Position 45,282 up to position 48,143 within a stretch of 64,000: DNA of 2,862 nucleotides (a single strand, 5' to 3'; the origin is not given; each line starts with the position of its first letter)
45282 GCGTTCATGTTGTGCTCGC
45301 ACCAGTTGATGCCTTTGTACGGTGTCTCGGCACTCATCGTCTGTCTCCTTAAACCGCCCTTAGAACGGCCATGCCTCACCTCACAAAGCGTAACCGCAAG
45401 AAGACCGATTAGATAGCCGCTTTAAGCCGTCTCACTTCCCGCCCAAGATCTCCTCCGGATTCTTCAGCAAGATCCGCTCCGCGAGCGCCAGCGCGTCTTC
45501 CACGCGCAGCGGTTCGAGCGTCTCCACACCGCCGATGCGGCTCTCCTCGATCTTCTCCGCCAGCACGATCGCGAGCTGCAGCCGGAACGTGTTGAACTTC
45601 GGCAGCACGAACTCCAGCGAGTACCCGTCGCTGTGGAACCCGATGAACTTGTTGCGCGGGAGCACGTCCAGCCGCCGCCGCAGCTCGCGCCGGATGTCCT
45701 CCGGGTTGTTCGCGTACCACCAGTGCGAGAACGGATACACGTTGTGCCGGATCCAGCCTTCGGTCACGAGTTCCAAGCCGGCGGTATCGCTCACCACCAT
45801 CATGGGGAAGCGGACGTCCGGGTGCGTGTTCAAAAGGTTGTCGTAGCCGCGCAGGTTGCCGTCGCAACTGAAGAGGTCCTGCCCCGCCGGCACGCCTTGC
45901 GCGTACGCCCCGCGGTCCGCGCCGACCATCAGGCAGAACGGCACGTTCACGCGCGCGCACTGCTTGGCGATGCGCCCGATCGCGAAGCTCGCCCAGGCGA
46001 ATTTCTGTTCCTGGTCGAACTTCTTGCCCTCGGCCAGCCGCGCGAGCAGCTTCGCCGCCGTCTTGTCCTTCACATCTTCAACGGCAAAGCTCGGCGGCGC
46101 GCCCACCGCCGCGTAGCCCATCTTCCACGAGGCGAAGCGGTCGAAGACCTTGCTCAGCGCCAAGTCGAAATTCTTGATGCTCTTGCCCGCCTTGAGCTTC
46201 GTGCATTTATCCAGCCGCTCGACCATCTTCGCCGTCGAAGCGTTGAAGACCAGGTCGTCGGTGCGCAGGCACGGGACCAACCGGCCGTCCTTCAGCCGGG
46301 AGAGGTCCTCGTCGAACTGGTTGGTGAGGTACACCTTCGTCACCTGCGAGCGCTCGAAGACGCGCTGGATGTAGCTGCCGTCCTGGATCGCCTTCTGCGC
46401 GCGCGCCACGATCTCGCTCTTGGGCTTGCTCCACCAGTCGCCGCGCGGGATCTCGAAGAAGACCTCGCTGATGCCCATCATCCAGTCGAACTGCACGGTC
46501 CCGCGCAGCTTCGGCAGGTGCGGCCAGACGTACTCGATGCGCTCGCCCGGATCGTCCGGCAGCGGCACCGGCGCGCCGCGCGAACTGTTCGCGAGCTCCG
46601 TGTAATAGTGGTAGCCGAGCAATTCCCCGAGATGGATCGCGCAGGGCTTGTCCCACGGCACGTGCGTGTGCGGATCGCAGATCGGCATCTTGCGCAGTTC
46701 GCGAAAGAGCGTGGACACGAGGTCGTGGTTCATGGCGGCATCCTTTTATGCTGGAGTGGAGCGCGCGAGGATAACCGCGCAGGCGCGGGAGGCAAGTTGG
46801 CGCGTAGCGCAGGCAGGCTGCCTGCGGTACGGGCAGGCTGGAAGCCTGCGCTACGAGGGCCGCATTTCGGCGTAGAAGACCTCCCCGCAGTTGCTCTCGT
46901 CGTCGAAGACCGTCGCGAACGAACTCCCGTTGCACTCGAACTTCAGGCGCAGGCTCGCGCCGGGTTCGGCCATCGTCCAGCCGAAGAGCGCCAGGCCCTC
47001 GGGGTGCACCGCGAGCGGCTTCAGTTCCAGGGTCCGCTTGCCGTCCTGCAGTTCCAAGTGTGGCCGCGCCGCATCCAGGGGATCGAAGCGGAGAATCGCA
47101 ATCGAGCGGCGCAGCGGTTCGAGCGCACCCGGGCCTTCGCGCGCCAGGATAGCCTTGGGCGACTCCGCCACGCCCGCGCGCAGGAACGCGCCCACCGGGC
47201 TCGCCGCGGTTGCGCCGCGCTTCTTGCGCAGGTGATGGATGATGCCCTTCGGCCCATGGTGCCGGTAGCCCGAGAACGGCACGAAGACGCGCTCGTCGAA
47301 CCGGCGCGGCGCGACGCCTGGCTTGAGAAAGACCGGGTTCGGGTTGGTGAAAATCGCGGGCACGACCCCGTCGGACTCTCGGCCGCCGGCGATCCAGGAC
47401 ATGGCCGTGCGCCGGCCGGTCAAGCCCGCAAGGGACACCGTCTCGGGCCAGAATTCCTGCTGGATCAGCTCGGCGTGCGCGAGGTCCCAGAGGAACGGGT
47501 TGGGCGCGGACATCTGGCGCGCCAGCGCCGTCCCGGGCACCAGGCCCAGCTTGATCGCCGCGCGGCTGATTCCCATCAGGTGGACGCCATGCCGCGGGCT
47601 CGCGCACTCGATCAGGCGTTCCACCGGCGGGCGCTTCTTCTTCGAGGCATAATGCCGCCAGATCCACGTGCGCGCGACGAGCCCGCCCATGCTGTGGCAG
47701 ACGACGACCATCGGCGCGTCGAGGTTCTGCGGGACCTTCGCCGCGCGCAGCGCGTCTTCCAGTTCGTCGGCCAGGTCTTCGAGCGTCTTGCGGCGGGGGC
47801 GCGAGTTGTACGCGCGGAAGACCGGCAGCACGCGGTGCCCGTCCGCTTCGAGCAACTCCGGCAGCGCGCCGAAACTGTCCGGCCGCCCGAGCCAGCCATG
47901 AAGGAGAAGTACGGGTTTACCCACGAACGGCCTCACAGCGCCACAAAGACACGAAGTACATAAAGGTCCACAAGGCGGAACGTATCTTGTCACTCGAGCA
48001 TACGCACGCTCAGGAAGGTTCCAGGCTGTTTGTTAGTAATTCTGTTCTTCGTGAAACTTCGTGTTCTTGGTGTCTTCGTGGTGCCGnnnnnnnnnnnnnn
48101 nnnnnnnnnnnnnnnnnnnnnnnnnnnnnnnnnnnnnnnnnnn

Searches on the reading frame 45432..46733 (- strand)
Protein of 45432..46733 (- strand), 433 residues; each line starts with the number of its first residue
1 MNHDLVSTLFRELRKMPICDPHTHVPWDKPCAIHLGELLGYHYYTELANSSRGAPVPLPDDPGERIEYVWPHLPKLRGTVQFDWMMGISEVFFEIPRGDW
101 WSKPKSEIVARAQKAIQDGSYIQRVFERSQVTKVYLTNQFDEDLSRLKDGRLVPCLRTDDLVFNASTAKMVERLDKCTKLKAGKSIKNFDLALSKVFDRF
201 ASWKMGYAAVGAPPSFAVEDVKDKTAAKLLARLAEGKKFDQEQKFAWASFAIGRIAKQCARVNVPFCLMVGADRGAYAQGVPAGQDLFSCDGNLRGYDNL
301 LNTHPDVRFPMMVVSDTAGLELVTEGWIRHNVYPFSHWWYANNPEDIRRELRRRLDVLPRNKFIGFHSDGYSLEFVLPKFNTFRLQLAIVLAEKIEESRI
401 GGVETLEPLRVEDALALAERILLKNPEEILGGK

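Call 8: search_protein_families(library=pfam, proteins=[window:45432-46733:-], max_evalue=0.01)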
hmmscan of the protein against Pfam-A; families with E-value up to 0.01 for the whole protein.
window:45432-46733:- (433 aa): 1 family
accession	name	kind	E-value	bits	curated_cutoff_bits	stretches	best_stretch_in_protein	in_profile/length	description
PF02614.20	UxaC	-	1.1e-08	34.8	25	1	125-400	144-441/464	Glucuronate isomerase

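Call 65: search_protein_families(library=ncbifam, proteins=[window:45432-46733:-], max_evalue=0.01)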
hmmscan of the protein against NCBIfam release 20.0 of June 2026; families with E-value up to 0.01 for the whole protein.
window:45432-46733:- (433 aa): 1 family
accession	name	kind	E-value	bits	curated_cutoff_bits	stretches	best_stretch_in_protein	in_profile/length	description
NF002794.0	PRK02925.1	equivalog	7.8e-12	44.9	387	1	4-410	14-437/459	glucuronate isomerase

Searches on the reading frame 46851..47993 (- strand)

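Call 27: search_protein_families(library=pfam, proteins=[window:46851-47993:-], max_evalue=0.001)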
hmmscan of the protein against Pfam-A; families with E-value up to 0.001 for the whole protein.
window:46851-47993:- (380 aa): 6 families
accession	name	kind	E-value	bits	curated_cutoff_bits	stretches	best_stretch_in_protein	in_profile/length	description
PF12697.13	Abhydrolase_6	-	7.6e-09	37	26.3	1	28-212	1-180/217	Alpha/beta hydrolase family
PF02089.21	Palm_thioest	-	1.1e-06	29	26.8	1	27-141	1-117/254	Palmitoyl protein thioesterase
PF24096.1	DUF7379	-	2.7e-06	27.9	33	1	61-143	40-121/191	Domain of unknown function (DUF7379)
PF12146.15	Hydrolase_4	-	4.1e-05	23.4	27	1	70-128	54-105/239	Serine aminopeptidase, S33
PF00561.26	Abhydrolase_1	-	5.4e-05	23.4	25.8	1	26-114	1-90/245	alpha/beta hydrolase fold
PF07819.20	PGAP1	-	0.00026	21.2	24.3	1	88-135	86-130/233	PGAP1-like alpha/beta domain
